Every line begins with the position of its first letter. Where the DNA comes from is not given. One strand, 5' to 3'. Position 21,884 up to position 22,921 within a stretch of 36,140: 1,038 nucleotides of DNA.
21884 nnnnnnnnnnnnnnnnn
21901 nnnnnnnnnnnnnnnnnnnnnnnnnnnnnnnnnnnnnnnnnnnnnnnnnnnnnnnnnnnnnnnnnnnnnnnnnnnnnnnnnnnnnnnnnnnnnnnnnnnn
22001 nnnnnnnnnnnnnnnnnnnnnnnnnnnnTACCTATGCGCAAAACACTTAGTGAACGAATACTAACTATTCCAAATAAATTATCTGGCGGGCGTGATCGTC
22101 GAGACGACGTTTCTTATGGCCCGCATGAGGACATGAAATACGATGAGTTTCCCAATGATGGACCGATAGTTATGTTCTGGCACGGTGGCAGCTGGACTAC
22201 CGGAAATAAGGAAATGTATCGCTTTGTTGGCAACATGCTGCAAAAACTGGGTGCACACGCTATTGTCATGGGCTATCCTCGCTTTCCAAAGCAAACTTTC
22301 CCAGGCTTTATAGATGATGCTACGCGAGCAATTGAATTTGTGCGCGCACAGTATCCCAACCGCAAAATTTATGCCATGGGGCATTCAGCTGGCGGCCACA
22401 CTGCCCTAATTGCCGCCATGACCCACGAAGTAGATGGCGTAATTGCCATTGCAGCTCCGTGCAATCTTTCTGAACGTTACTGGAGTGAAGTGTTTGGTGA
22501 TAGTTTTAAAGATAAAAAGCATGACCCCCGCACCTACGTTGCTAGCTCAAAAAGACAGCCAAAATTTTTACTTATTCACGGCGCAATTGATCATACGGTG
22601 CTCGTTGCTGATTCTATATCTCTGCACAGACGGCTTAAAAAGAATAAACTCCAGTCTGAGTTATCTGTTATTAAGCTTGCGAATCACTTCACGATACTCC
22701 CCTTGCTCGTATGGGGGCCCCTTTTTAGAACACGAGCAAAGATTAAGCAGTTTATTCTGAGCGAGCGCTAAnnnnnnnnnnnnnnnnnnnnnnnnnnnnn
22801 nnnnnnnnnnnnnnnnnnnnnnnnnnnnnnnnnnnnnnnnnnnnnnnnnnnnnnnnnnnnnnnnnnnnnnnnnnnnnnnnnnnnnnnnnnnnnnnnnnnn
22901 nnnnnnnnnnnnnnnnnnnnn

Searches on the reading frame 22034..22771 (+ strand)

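Call 24: search_protein_families(library=pfam, proteins=[window:22034-22771:+], max_evalue=0.001)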
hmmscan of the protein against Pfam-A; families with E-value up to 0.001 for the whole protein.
window:22034-22771:+ (245 aa): 8 families
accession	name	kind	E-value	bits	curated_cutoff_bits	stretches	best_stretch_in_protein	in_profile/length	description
PF20434.5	BD-FAE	-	1.1e-19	71.3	26.8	1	43-133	13-112/215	BD-FAE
PF07859.19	Abhydrolase_3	-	1.1e-13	51.9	25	1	46-139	1-100/210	alpha/beta hydrolase fold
PF00326.27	Peptidase_S9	-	4.4e-10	39.9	22.6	1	94-219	46-188/213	Prolyl oligopeptidase family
PF12146.15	Hydrolase_4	-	3.2e-09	36.9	27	1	89-148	55-116/239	Serine aminopeptidase, S33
PF00561.26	Abhydrolase_1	-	7.7e-09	36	25.8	1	45-168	2-127/245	alpha/beta hydrolase fold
PF12697.13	Abhydrolase_6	-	1.9e-05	25.9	26.3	1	47-144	2-97/217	Alpha/beta hydrolase family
PF00756.26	Esterase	-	2.4e-05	24.7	22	1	102-164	105-171/251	Putative esterase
PF10340.15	Say1_Mug180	-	0.00049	19.5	21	1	40-125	119-210/374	Steryl acetyl hydrolase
